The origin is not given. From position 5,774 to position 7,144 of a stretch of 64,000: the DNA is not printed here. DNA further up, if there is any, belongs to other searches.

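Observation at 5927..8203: ParA/MinD-type positioning ATPase fused to a glycogen-binding CBM48 domain, followed by two coupled unknown ORFs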

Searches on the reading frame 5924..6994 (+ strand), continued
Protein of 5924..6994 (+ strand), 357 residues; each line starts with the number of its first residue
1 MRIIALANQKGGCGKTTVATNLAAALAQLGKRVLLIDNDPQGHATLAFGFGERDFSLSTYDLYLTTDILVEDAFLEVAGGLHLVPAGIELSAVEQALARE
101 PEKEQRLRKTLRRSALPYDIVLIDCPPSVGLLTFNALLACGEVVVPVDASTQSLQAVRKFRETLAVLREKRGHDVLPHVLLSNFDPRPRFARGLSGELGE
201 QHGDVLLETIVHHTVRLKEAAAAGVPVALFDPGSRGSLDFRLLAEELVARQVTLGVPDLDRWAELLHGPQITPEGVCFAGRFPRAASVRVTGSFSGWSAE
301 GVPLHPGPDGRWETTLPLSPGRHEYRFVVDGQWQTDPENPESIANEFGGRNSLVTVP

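Call 19: find_encoding_contigs(protein=P0141, flank=10000, max_places=2)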
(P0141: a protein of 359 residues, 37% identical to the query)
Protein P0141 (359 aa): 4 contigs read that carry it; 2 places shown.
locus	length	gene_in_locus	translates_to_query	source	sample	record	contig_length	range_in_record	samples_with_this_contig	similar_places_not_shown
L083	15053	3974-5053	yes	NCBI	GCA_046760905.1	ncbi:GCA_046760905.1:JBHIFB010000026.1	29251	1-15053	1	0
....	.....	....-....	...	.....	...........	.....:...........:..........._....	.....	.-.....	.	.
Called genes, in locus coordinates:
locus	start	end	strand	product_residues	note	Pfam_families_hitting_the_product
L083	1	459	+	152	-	?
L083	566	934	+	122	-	PF20586:DUF6788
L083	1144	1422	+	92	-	-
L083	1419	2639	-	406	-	PF00515:TPR_1 (faint), PF07719:TPR_2 (faint), PF10602:RPN7 (faint), PF13176:TPR_7 (faint), PF13181:TPR_8 (faint), PF17874:TPR_MalT (weak), PF13424:TPR_12, PF17874:TPR_MalT (weak), +2 more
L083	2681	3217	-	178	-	-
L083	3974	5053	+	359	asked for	PF00142:Fer4_NifH (weak), PF01656:CbiA, PF06564:CBP_BcsQ, PF09140:MipZ, PF10609:ParA (weak), PF13614:AAA_31, PF02922:CBM_48, PF16561:AMPK1_CBM, +1 more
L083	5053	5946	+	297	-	-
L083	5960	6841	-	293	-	PF00288:GHMP_kinases_N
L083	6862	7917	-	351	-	PF03706:LPG_synthase_TM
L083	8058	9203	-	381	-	PF02595:Gly_kinase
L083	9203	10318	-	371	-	PF14522:Cytochrome_C7 (faint), PF13435:Cytochrome_C554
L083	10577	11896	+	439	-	PF03951:Gln-synt_N, PF00120:Gln-synt_C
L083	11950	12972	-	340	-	PF00814:TsaD, PF22521:HypF_C_2 (weak)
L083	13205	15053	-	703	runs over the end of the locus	PF02085:Cytochrom_CIII (faint), PF14522:Cytochrome_C7 (faint), PF14537:Cytochrom_c3_2 (faint), PF22113:Mtrc-MtrF_II-IV_dom (faint)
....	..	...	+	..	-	-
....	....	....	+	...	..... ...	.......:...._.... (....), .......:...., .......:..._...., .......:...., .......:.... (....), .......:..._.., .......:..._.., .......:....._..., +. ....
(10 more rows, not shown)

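Call 20: find_encoding_contigs(protein=P0124, flank=8000, max_places=1)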
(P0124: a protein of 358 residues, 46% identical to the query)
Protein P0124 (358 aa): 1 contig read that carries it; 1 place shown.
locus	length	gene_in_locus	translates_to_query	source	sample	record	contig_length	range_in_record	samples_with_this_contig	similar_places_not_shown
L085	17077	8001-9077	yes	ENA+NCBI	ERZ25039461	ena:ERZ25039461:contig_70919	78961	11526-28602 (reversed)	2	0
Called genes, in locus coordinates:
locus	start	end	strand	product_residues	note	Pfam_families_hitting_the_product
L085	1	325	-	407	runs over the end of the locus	PF00248:Aldo_ket_red, PF13534:Fer4_17 (faint)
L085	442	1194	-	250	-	PF24247:DUF7450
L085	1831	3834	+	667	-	PF13231:PMT_2, PF07719:TPR_2 (faint), PF13414:TPR_11 (faint), PF13424:TPR_12 (weak), PF13432:TPR_16, PF00515:TPR_1, PF13181:TPR_8 (weak), PF14559:TPR_19 (weak), +2 more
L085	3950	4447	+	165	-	-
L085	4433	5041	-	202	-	-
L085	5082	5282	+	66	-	-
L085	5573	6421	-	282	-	-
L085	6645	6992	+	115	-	-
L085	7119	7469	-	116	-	-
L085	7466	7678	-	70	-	-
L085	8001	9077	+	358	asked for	PF01656:CbiA, PF02374:ArsA_ATPase (weak), PF06564:CBP_BcsQ, PF09140:MipZ (weak), PF10609:ParA, PF13614:AAA_31, PF02922:CBM_48, PF16561:AMPK1_CBM, +1 more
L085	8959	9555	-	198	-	-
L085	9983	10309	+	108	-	-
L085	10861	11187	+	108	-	PF02922:CBM_48 (weak), PF16561:AMPK1_CBM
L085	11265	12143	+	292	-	-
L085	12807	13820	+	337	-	PF08323:Glyco_transf_5, PF13439:Glyco_transf_4, PF13579:Glyco_trans_4_4, PF20706:GT4-conflict, PF00534:Glycos_transf_1, PF13692:Glyco_trans_1_4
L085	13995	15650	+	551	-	PF09210:BE_C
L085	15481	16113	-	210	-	-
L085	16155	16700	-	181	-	-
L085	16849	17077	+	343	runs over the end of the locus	PF00343:Phosphorylase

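Call 21: find_encoding_contigs(protein=P0125, flank=8000, max_places=1)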
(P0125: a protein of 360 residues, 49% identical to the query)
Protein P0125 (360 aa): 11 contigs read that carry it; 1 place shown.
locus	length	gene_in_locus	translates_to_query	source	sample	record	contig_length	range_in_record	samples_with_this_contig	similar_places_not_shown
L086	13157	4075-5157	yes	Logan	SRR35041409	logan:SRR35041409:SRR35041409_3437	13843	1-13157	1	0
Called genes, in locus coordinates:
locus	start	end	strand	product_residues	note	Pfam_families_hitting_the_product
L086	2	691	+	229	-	?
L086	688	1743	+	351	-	PF02746:MR_MLE_N, PF13378:MR_MLE_C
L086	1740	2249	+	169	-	PF02481:DNA_processg_A (weak), PF18306:LDcluster4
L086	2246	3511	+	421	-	PF13231:PMT_2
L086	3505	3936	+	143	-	PF02681:DUF212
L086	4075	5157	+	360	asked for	PF01656:CbiA, PF02374:ArsA_ATPase (faint), PF06564:CBP_BcsQ, PF09140:MipZ, PF10609:ParA, PF13614:AAA_31, PF02922:CBM_48, PF16561:AMPK1_CBM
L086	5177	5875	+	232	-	-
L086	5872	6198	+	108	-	-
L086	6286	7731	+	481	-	PF01523:PmbA_TldD_1st, PF19290:PmbA_TldD_2nd (weak), PF19289:PmbA_TldD_3rd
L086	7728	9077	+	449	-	PF01523:PmbA_TldD_1st (weak), PF19289:PmbA_TldD_3rd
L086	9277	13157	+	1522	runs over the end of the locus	?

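Call 22: find_encoding_contigs(protein=P0239, flank=8000, max_places=1)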
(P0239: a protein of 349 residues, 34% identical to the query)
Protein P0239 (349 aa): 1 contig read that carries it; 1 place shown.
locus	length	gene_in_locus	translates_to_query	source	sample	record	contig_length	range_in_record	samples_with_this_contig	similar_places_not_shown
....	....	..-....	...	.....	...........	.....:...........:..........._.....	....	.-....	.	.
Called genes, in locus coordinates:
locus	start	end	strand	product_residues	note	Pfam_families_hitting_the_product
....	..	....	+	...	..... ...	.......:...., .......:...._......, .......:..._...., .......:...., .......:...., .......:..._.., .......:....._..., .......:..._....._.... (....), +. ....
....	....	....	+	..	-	-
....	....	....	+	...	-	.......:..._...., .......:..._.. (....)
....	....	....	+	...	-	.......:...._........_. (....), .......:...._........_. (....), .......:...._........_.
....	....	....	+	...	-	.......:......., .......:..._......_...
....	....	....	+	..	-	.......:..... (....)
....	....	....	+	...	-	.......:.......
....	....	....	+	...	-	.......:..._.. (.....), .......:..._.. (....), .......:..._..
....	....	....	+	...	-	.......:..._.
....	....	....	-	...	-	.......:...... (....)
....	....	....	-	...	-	-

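Call 30: list_cluster_members(proteins=[P0130, P0135, P0137, P0140, P0147, P0150, P0157, P0162, P0171, P0149])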
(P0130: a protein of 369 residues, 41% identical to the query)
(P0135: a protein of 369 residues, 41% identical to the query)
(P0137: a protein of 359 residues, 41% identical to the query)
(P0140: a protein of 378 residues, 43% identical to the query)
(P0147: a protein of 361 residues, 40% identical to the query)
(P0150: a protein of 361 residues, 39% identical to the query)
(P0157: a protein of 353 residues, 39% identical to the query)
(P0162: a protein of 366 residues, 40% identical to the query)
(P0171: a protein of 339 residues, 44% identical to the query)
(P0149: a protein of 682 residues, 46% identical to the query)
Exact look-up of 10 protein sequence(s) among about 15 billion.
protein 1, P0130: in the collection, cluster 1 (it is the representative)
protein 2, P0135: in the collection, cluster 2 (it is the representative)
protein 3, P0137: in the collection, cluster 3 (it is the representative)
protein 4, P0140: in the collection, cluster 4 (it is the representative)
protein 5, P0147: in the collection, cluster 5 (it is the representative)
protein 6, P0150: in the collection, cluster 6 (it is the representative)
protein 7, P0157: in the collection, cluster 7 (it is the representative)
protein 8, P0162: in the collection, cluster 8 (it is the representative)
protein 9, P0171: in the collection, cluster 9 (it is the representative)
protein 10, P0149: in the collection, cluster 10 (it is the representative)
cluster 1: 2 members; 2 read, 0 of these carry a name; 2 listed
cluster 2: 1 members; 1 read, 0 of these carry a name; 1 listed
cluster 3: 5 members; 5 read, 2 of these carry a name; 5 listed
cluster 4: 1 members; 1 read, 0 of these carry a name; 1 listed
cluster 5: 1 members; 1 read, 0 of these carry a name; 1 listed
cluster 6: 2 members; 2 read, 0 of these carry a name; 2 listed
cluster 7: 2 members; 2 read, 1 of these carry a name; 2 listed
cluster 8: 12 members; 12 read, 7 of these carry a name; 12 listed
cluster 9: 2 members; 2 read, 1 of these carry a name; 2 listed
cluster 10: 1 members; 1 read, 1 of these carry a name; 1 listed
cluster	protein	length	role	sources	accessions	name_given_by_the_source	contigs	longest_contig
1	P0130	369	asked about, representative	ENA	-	-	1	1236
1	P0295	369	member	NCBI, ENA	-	-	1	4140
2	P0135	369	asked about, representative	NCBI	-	-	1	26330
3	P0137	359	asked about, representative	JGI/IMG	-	chromosome partitioning protein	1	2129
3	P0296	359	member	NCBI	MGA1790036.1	MAG: AAA family ATPase [bacterium]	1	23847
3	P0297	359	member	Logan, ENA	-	-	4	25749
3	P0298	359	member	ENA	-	-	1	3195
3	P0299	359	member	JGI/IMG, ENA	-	-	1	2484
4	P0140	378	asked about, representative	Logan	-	-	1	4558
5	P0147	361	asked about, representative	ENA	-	-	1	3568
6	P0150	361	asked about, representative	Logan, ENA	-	-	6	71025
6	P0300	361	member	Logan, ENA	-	-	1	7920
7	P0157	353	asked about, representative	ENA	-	-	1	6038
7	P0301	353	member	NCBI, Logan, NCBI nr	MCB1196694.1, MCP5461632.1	AAA family ATPase [bacterium]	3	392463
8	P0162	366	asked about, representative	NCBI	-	-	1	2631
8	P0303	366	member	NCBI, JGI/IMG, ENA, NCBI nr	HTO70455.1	MAG TPA: AAA family ATPase [Myxococcota bacterium] | AAA family ATPase [Myxococcota bacterium]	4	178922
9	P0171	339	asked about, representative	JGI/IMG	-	chromosome partitioning protein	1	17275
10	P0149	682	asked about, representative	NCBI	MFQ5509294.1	MAG: AAA family ATPase [Leptospirillia bacterium]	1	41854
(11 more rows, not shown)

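Call 31: find_encoding_contigs(protein=P0303, flank=8000, max_places=1)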
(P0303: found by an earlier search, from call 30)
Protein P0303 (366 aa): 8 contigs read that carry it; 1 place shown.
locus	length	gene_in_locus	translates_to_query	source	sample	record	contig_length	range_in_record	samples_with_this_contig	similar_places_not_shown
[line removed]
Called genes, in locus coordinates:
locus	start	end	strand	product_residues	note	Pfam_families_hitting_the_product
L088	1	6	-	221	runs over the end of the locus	PF00149:Metallophos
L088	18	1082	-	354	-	PF21016:RlmN_N, PF04055:Radical_SAM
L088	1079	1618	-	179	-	PF02390:Methyltransf_4, PF13847:Methyltransf_31 (weak), PF13649:Methyltransf_25 (weak)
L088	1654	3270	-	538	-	PF27098:Rv0959_3rd, PF13519:VWA_2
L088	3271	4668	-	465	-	PF01078:Mg_chelatase (faint), PF00158:Sigma54_activat (faint), PF07728:AAA_5 (faint)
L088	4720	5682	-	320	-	PF01435:Peptidase_M48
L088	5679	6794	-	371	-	PF13671:AAA_33 (faint)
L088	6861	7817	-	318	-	PF02541:Ppx-GppA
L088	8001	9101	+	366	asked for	PF01656:CbiA, PF02374:ArsA_ATPase (weak), PF06564:CBP_BcsQ, PF09140:MipZ (weak), PF10609:ParA (weak), PF13614:AAA_31, PF09140:MipZ (weak), PF16561:AMPK1_CBM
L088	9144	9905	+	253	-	-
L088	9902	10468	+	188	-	-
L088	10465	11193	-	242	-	PF07264:EI24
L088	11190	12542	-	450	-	PF02878:PGM_PMM_I, PF02879:PGM_PMM_II, PF02880:PGM_PMM_III, PF00408:PGM_PMM_IV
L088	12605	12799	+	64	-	PF02416:TatA_B_E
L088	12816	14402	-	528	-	PF13717:Zn_ribbon_4, PF13719:Zn_ribbon_5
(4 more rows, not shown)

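Call 32: find_encoding_contigs(protein=P0301, flank=8000, max_places=1)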
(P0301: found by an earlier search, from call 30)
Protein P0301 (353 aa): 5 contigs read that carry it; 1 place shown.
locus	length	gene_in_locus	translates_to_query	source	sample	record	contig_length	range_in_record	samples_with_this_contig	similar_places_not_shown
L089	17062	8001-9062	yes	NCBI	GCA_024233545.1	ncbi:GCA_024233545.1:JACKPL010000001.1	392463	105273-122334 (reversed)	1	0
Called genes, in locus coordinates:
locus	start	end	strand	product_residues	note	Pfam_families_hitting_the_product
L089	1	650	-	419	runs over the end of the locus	PF01590:GAF, PF13185:GAF_2, PF13492:GAF_3, PF00512:HisKA (faint), PF02518:HATPase_c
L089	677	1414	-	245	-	PF00535:Glycos_transf_2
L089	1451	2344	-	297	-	-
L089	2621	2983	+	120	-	-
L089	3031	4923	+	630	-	PF13623:SurA_N_2, PF13624:SurA_N_3, PF13145:Rotamase_2, PF13616:Rotamase_3, PF00639:Rotamase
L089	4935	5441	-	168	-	PF22811:Zn_ribbon_NrdR, PF03477:ATP-cone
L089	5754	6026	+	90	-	PF07578:LAB_N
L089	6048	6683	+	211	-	PF00578:AhpC-TSA, PF08534:Redoxin, PF00255:GSHPx (weak), PF00085:Thioredoxin, PF13098:Thioredoxin_2, PF13905:Thioredoxin_8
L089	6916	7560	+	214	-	PF04542:Sigma70_r2, PF08281:Sigma70_r4_2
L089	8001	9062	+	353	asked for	PF00142:Fer4_NifH (weak), PF01656:CbiA, PF02374:ArsA_ATPase (faint), PF06564:CBP_BcsQ (weak), PF09140:MipZ (faint), PF13614:AAA_31, PF02922:CBM_48, PF16561:AMPK1_CBM, +2 more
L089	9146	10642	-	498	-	PF02789:Peptidase_M17_N, PF00883:Peptidase_M17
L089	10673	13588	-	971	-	PF04932:Wzy_C, PF13424:TPR_12, PF13424:TPR_12, PF13414:TPR_11, PF13424:TPR_12, PF13432:TPR_16, PF00515:TPR_1, PF13414:TPR_11, +43 more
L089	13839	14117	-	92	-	PF00216:Bac_DNA_binding, PF18291:HU-HIG, PF14908:HU-CCDC81_euk_1 (weak), PF18289:HU-CCDC81_euk_2 (weak)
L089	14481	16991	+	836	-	PF07719:TPR_2 (faint), PF13428:TPR_14 (faint), PF14559:TPR_19 (faint), PF09976:TPR_21 (faint), PF13174:TPR_6 (faint)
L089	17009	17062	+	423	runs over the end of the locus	-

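Call 33: find_encoding_contigs(protein=P0150, flank=8000, max_places=1)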
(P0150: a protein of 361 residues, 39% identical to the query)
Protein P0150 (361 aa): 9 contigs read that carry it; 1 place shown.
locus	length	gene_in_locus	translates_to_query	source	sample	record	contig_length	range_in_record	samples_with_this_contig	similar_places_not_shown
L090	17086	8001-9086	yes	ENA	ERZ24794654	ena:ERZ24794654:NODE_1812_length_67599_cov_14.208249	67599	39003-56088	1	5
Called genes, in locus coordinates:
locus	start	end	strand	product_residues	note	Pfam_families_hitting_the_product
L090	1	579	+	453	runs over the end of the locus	PF00291:PALP, PF00571:CBS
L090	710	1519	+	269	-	-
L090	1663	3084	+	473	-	-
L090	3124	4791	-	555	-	PF05960:DUF885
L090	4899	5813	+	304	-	PF01545:Cation_efflux, PF16916:ZT_dimer (weak)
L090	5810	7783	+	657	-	PF08497:Radical_SAM_N, PF04055:Radical_SAM, PF11842:DUF3362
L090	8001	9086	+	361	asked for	PF01656:CbiA, PF06564:CBP_BcsQ, PF09140:MipZ (faint), PF10609:ParA (weak), PF13614:AAA_31, PF16561:AMPK1_CBM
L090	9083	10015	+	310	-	-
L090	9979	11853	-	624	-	PF00005:ABC_tran, PF03193:RsgA_GTPase (faint), PF13476:AAA_23 (faint), PF13304:AAA_21 (weak), PF12848:ABC_tran_Xtn (weak), PF00005:ABC_tran, PF02463:SMC_N (weak), PF16326:ABC_tran_CTD, +2 more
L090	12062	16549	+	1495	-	PF00069:Pkinase, PF07714:PK_Tyr_Ser-Thr, PF13492:GAF_3 (faint), PF13424:TPR_12 (weak), PF01590:GAF, PF13185:GAF_2, PF00990:GGDEF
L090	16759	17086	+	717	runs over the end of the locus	PF00082:Peptidase_S8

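Call 34: find_encoding_contigs(protein=P0149, flank=8000, max_places=1)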
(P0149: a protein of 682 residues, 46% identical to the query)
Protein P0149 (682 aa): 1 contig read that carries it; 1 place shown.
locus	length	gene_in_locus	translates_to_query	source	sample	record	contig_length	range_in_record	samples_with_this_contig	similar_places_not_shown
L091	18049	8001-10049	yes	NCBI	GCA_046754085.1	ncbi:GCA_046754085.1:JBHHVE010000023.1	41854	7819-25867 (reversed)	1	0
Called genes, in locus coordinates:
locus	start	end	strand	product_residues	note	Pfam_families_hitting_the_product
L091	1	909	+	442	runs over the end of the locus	PF08245:Mur_ligase_M (weak), PF27239:FOL3_C, PF02875:Mur_ligase_C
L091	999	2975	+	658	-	PF19838:LptD_2, PF04453:LptD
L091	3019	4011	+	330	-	PF01699:Na_Ca_ex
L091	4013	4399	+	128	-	PF02537:CRCB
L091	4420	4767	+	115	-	PF02641:DUF190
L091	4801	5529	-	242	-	PF04784:DUF547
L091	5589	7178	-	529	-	PF00890:FAD_binding_2 (faint), PF01134:GIDA, PF01266:DAO (faint), PF01494:FAD_binding_3 (faint), PF03486:HI0933_like (faint), PF07992:Pyr_redox_2, PF00070:Pyr_redox, PF02852:Pyr_redox_dim, +3 more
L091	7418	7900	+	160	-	PF00376:MerR (weak), PF13411:MerR_1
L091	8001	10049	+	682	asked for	PF00142:Fer4_NifH (weak), PF01656:CbiA, PF06564:CBP_BcsQ, PF09140:MipZ, PF10609:ParA, PF13614:AAA_31, PF16561:AMPK1_CBM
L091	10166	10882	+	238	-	-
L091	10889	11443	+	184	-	-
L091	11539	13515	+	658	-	PF01541:GIY-YIG, PF27096:UvrC_M, PF02151:UVR, PF22920:UvrC_RNaseH, PF08459:UvrC_RNaseH_dom, PF00633:HHH (faint), PF14520:HHH_5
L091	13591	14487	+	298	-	PF01261:AP_endonuc_2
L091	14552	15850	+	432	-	PF13489:Methyltransf_23 (weak), PF01209:Ubie_methyltran, PF13847:Methyltransf_31, PF08241:Methyltransf_11, PF08242:Methyltransf_12, PF13649:Methyltransf_25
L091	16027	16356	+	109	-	PF23870:DUF7225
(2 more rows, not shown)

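Call 48: find_related_loci(query=A3, collection=metagenome_contigs, flank=10000)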
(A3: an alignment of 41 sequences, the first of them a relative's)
Query A3 (358 aa) in metagenome_contigs; peptide patterns used: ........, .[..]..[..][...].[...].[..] (x = any residue, [..] = any of these).
600 stretches matched a pattern (row limit reached: there are more); 598 encode a relative of the query (tblastn E <= 1e-3); the best 80 are kept; 80 distinct loci.
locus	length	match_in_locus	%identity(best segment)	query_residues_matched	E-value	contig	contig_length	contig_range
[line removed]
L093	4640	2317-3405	40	1-358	1e-82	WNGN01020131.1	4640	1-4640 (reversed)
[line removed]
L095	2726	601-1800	35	1-358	7e-81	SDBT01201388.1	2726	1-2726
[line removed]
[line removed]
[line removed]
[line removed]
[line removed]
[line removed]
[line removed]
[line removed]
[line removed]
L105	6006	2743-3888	36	1-358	2e-71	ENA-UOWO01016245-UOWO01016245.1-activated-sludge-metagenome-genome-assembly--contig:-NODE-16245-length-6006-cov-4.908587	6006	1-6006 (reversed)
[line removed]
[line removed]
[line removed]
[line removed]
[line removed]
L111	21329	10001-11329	41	1-358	9e-60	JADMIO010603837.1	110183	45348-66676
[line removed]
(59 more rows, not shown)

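Call 70: search_protein_families(library=pfam, alignment_id=A8, max_evalue=0.00001)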
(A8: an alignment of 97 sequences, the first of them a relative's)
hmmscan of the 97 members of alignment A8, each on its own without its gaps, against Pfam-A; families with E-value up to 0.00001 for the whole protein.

A. member 1, L081:4792-5265:- (157 aa): 0 families

B. families by the number of members that match (of 97 scanned): 143 families (the first 25 are shown)
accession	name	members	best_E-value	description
PF13424.12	TPR_12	4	1.4e-46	Tetratricopeptide repeat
PF00515.34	TPR_1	3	9.4e-72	Tetratricopeptide repeat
PF07719.23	TPR_2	3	2.5e-62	Tetratricopeptide repeat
PF13428.12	TPR_14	3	2.8e-32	Tetratricopeptide repeat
PF03065.20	Glyco_hydro_57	2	5.6e-63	Glycosyl hydrolase family 57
PF13431.12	TPR_17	2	4.6e-57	Tetratricopeptide repeat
PF13414.12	TPR_11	2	1.2e-53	TPR repeat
PF00005.33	ABC_tran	2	8.9e-53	ABC transporter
PF13181.12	TPR_8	2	2.9e-49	Tetratricopeptide repeat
PF13432.12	TPR_16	2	1.3e-40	Tetratricopeptide repeat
PF13374.12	TPR_10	2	4e-33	Tetratricopeptide repeat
PF14559.12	TPR_19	2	1.4e-32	Tetratricopeptide repeat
PF13176.12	TPR_7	2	2.1e-29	Tetratricopeptide repeat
PF04055.27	Radical_SAM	2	8e-19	Radical SAM superfamily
PF13304.12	AAA_21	2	3.6e-18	AAA domain, putative AbiEii toxin, Type IV TA system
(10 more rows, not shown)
